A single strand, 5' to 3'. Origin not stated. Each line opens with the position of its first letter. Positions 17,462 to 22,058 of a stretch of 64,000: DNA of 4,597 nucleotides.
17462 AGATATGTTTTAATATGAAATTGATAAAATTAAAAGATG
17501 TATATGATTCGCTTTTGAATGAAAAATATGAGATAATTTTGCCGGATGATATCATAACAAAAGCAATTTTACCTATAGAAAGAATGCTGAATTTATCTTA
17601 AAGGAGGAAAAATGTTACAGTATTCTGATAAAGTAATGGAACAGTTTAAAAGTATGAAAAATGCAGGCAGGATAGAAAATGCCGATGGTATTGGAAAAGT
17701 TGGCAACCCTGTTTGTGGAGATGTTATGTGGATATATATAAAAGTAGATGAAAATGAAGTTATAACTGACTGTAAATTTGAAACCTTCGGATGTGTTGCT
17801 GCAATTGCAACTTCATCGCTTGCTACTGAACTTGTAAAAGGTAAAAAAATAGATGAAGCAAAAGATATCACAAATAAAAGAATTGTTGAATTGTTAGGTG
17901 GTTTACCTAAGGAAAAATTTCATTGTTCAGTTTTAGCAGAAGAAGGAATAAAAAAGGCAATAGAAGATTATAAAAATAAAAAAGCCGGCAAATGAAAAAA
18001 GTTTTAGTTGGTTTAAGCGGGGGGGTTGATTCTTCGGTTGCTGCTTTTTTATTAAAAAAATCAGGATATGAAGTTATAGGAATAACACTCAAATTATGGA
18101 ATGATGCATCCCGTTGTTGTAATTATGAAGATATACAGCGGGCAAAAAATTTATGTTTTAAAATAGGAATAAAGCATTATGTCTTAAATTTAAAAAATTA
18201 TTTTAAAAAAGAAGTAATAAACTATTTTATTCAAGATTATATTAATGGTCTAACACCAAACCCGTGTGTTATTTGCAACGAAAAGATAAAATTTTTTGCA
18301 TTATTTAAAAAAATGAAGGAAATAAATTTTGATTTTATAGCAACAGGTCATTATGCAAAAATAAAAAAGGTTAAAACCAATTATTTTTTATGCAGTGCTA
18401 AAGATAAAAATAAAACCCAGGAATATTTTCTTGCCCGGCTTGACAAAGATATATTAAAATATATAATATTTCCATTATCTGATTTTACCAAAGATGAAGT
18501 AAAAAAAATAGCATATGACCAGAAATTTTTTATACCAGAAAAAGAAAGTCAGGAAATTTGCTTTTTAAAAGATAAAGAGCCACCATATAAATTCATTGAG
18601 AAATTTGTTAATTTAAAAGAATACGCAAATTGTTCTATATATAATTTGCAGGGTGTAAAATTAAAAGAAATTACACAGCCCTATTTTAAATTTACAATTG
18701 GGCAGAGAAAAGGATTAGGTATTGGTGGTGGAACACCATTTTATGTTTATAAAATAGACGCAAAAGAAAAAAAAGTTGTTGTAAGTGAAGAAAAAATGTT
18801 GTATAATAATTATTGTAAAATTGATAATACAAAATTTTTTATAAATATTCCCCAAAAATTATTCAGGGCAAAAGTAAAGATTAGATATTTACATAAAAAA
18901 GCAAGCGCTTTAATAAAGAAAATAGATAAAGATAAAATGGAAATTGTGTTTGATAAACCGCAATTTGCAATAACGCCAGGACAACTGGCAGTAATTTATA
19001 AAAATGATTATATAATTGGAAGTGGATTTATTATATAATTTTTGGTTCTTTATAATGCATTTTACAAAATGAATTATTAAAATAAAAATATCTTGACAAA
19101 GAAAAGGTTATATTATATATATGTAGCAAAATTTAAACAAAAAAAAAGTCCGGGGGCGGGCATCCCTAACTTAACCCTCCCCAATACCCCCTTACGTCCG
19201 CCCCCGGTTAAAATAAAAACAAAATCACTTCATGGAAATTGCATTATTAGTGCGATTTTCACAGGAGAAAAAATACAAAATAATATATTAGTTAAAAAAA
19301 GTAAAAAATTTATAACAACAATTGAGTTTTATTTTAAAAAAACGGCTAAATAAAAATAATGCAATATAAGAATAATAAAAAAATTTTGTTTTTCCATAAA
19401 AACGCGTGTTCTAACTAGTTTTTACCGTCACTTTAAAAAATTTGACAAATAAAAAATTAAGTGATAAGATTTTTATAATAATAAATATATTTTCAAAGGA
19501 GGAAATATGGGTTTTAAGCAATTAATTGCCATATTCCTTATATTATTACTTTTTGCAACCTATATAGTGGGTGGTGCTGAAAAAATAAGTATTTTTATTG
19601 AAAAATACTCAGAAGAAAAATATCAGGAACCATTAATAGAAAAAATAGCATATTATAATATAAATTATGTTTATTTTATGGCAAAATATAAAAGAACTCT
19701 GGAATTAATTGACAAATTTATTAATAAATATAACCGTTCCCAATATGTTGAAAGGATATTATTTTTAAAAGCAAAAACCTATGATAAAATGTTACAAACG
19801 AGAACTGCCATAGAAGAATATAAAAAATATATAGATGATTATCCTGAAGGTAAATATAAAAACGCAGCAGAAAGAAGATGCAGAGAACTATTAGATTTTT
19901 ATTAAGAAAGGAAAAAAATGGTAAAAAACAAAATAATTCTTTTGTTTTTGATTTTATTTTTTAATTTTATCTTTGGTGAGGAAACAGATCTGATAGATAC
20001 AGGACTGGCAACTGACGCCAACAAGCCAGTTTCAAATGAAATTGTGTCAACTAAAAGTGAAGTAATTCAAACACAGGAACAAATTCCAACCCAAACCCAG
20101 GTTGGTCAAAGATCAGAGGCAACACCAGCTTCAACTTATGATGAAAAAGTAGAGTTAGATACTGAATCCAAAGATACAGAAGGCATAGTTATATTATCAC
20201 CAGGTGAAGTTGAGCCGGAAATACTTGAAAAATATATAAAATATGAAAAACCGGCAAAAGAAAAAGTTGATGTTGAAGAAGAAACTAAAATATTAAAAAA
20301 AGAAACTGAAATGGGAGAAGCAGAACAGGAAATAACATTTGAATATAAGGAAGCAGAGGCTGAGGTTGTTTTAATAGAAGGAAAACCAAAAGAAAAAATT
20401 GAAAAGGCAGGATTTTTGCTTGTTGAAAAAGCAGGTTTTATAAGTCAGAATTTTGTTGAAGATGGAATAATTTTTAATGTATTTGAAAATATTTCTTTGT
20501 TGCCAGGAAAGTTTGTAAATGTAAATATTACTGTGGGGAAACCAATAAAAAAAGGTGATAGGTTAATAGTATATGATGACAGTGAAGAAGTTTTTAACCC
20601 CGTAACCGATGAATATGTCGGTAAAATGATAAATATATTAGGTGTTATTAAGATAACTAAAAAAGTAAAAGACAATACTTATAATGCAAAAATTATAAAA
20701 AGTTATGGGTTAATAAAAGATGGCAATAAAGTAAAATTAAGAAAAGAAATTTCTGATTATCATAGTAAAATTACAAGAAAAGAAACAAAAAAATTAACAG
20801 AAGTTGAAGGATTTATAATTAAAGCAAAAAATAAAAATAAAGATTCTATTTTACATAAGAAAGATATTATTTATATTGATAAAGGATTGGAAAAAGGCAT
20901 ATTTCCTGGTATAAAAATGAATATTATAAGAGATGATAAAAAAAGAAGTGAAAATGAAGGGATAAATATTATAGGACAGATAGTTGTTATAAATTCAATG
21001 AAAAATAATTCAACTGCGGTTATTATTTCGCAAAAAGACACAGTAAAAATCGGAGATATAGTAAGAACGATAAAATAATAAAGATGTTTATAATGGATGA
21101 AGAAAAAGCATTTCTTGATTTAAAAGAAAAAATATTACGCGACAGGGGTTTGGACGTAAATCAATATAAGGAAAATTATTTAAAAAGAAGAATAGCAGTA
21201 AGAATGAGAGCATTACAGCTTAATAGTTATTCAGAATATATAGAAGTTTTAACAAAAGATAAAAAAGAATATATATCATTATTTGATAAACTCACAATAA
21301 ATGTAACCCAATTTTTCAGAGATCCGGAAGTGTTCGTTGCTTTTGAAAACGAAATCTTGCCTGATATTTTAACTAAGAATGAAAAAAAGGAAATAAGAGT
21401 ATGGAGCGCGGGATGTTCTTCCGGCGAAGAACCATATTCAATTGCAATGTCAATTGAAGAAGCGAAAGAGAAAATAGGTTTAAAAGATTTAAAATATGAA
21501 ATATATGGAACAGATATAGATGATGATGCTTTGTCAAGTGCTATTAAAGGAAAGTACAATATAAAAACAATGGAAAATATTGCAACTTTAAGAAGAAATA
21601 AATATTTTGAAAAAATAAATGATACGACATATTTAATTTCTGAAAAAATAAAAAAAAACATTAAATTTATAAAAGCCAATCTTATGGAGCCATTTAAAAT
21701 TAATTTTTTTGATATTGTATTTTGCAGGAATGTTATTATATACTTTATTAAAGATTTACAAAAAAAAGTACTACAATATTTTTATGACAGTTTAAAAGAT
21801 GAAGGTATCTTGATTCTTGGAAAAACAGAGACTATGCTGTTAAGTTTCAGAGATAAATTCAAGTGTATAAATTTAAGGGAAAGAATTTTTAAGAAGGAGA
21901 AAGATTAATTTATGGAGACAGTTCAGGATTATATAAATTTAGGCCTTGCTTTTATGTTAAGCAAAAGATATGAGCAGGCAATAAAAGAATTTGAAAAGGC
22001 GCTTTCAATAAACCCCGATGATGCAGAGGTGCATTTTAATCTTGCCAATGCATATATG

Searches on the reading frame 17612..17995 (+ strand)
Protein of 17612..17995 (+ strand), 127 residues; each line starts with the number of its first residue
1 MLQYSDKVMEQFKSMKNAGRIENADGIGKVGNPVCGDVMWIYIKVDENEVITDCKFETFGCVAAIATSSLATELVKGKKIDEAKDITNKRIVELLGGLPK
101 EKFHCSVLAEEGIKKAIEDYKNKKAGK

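Call 44: search_protein_families(library=pfam, proteins=[window:17612-17995:+], max_evalue=0.01)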
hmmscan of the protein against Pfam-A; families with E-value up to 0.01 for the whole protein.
window:17612-17995:+ (127 aa): 1 family
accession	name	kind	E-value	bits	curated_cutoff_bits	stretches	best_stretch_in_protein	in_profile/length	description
PF01592.21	NifU_N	-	7.1e-46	155.9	22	1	3-125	1-125/127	NifU-like N terminal domain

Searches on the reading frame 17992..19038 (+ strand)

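Call 10: search_protein_families(library=pfam, proteins=[window:17992-19038:+])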
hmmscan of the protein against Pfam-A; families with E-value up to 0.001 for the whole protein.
window:17992-19038:+ (348 aa): 10 families
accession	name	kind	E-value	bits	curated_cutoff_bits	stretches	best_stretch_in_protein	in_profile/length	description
PF03054.22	tRNA_Me_trans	-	2.6e-67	226.8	20.6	1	2-193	1-201/202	tRNA methyl transferase HUP domain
PF20258.4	tRNA_Me_trans_C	-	9.9e-18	64.7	20.6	1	275-347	4-77/77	Aminomethyltransferase beta-barrel domain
PF20259.3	tRNA_Me_trans_M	-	4.7e-09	36.1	27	1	231-265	30-65/66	tRNA methyl transferase PRC-barrel domain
PF02540.23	NAD_synthase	-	2.1e-07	30.8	21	1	2-72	19-86/242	NAD synthase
PF06508.19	QueC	-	2.9e-06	27.4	22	1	3-68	1-61/210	Queuosine biosynthesis protein QueC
PF01171.26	ATP_bind_3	-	9.4e-06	25.9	27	1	3-180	1-162/182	PP-loop family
PF00764.25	Arginosuc_synth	-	2e-05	25.1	27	1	3-81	1-75/162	Arginosuccinate synthase N-terminal HUP domain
PF02568.20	ThiI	-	7.4e-05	22.9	20.5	1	3-70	5-75/197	Thiamine biosynthesis protein (ThiI)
PF24167.1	DUF7411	-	9.2e-05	22.5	28.7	0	3-82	2-73/194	Family of unknown function (DUF7411)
PF00733.27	Asn_synthase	-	0.00079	19.6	21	0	4-69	20-81/354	Asparagine synthase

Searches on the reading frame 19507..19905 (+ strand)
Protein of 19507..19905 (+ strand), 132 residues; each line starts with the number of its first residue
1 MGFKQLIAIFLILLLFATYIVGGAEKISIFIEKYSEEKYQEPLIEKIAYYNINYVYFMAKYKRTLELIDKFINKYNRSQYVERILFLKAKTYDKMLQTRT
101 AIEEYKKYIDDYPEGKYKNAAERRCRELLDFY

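Call 10: search_protein_families(library=pfam, proteins=[window:19507-19905:+])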
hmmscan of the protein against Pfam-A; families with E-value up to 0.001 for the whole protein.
window:19507-19905:+ (132 aa): 2 families
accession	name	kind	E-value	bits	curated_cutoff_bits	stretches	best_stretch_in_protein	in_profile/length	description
PF13525.12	YfiO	-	5.8e-05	23.4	25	1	42-128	39-136/203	Outer membrane lipoprotein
PF13174.12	TPR_6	-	0.00047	21.1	26.3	0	85-114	3-32/33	Tetratricopeptide repeat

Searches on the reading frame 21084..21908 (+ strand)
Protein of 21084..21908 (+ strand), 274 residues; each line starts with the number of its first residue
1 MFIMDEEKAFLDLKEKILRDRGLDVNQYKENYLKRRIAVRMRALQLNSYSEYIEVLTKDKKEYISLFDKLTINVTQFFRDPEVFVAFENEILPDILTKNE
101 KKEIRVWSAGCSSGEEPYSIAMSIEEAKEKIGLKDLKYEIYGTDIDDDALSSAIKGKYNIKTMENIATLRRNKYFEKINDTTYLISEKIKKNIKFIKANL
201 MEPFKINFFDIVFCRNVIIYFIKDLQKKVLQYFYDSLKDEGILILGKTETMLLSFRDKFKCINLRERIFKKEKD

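Call 50: find_homologous_proteins(query=window:21084-21908:+, max_evalue=1e-20)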
Query window:21084-21908:+ (274 aa): 7257 proteins with E <= 1e-20 among 8000 candidates; the best 120 are listed.
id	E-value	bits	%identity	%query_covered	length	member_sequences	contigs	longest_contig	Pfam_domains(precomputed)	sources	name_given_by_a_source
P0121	1.4e-168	577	100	99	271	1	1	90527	PF03705.21,PF01739.25,PF08241.19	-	-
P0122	1.7e-142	492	86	98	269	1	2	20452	PF03705.21,PF01739.25,PF08241.19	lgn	-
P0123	6.2e-139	480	83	98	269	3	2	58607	PF03705.21,PF01739.25,PF08241.19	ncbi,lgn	-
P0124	2.2e-117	410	74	99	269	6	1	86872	PF03705.21,PF01739.25,PF08241.19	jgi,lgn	-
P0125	7.6e-112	391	68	98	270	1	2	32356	PF03705.21,PF01739.25,PF08241.19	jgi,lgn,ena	-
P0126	6.9e-108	378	67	98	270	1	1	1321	PF03705.21,PF01739.25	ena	-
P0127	7.5e-107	375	64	98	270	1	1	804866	PF03705.21,PF01739.25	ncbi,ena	-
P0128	1.3e-106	374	67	98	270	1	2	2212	PF03705.21,PF01739.25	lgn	-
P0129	6.9e-106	372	65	98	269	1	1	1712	PF03705.21,PF01739.25,PF08241.19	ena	-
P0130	4.4e-104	366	64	98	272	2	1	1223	PF03705.21,PF01739.25,PF08241.19,PF08242.19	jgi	jgi:chemotaxis protein methyltransferase CheR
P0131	5.0e-104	366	61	99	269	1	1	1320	PF03705.21,PF01739.25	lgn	-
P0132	6.0e-104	366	63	98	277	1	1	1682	PF03705.21,PF01739.25,PF08241.19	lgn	-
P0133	8.8e-103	362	62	98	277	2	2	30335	PF03705.21,PF01739.25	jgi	jgi:chemotaxis protein methyltransferase CheR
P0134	2.0e-102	361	63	98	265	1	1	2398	PF03705.21,PF01739.25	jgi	-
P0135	4.2e-102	359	63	99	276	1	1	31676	PF03705.21,PF01739.25,PF08241.19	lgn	-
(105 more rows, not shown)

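Call 51: find_encoding_contigs(protein=P0123, flank=10000, max_places=2)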
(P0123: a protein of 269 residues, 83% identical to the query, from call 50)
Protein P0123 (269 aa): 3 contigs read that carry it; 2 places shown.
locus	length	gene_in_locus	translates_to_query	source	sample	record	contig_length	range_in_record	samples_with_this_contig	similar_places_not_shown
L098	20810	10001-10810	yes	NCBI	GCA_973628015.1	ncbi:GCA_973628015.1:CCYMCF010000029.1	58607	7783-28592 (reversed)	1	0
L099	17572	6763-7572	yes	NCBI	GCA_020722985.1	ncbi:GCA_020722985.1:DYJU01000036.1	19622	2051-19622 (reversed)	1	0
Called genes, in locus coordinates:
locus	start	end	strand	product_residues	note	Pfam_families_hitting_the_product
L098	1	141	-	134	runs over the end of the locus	-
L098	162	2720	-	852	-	PF11897:DUF3417, PF00343:Phosphorylase, PF28476:GlgP_C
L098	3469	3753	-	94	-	-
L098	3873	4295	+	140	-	PF02082:Rrf2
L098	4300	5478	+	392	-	PF00266:Aminotran_5, PF01053:Cys_Met_Meta_PP (weak), PF01041:DegT_DnrJ_EryC1 (weak), PF01212:Beta_elim_lyase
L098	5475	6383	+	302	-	PF02445:NadA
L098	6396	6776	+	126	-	PF01592:NifU_N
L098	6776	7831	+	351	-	PF01171:ATP_bind_3 (faint), PF02540:NAD_synthase (weak), PF02568:ThiI (faint), PF03054:tRNA_Me_trans, PF06508:QueC (weak), PF20259:tRNA_Me_trans_M, PF20258:tRNA_Me_trans_C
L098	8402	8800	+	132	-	-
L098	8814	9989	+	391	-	-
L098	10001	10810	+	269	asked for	PF03705:CheR_N, PF01739:CheR, PF08241:Methyltransf_11 (faint)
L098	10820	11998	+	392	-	-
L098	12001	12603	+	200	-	PF01584:CheW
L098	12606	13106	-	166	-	PF00149:Metallophos (weak), PF12850:Metallophos_2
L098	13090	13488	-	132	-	PF08899:DUF1844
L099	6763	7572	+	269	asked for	PF03705:CheR_N, PF01739:CheR, PF08241:Methyltransf_11 (faint)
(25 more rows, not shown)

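Call 52: find_encoding_contigs(protein=P0122, flank=10000, max_places=2)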
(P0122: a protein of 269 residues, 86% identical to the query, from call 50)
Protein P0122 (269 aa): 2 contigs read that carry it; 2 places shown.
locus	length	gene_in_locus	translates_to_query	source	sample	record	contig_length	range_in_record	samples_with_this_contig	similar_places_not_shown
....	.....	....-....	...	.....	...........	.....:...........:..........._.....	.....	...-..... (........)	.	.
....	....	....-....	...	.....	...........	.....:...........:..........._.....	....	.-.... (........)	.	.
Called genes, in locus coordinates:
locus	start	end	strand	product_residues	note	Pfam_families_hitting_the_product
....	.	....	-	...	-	?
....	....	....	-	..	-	-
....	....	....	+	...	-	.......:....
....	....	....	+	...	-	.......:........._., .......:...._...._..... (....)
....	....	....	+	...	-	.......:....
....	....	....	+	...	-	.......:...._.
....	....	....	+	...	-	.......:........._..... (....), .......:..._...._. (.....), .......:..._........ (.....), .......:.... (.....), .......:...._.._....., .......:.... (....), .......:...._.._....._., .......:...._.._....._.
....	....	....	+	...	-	-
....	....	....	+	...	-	-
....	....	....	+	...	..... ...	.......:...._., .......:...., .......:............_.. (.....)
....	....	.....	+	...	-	-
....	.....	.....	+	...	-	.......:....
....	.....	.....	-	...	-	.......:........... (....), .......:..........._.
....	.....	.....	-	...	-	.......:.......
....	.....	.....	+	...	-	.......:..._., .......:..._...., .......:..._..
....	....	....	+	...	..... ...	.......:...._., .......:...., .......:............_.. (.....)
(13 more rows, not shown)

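Call 75: find_encoding_contigs(protein=P0124, flank=10000, max_places=1)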
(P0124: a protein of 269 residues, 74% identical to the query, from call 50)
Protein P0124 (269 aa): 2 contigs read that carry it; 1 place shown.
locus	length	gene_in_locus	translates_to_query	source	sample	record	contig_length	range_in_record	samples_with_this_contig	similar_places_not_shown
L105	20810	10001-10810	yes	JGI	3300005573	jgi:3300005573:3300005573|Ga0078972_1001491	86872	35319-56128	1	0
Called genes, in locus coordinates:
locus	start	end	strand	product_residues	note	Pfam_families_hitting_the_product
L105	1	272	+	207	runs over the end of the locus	PF13489:Methyltransf_23, PF01209:Ubie_methyltran (weak), PF07021:MetW, PF01728:FtsJ (faint), PF13847:Methyltransf_31, PF08241:Methyltransf_11, PF08242:Methyltransf_12 (faint), PF13649:Methyltransf_25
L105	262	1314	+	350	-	PF01321:Creatinase_N, PF00557:Peptidase_M24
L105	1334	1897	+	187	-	PF08207:EFP_N, PF01132:EFP, PF09285:Elong-fact-P_C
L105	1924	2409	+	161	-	PF00364:Biotin_lipoyl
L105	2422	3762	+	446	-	PF00289:Biotin_carb_N, PF02222:ATP-grasp, PF02786:CPSase_L_D2, PF08443:RimK, PF07478:Dala_Dala_lig_C, PF02785:Biotin_carb_C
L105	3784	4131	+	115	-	PF03780:Asp23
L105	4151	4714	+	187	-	-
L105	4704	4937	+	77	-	PF10031:DUF2273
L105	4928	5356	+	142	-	PF17792:ThiD2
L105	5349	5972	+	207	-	PF02581:TMP-TENI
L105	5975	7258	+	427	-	PF01964:ThiC_Rad_SAM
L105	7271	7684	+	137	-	-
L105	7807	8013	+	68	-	PF00313:CSD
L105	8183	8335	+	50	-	-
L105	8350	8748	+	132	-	-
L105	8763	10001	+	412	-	-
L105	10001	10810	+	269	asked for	PF03705:CheR_N, PF01739:CheR, PF08241:Methyltransf_11 (faint)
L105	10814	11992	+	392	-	-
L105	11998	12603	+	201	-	PF01584:CheW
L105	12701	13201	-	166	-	PF00149:Metallophos, PF12850:Metallophos_2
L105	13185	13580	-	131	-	PF08899:DUF1844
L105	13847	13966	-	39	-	-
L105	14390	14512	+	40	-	-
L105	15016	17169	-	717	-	PF13231:PMT_2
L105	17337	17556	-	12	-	-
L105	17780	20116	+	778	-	PF13585:CHU_C (faint), PF13860:FlgD_ig (faint), PF00691:OmpA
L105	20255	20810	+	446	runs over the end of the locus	PF00515:TPR_1 (faint), PF07719:TPR_2 (faint), PF12895:ANAPC3 (faint), PF13174:TPR_6 (faint), PF13176:TPR_7 (faint), PF13181:TPR_8 (faint), PF14559:TPR_19 (weak), PF13414:TPR_11, +4 more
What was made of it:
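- The more distant genome L105 is not syntenic at sites A and B (call 75).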
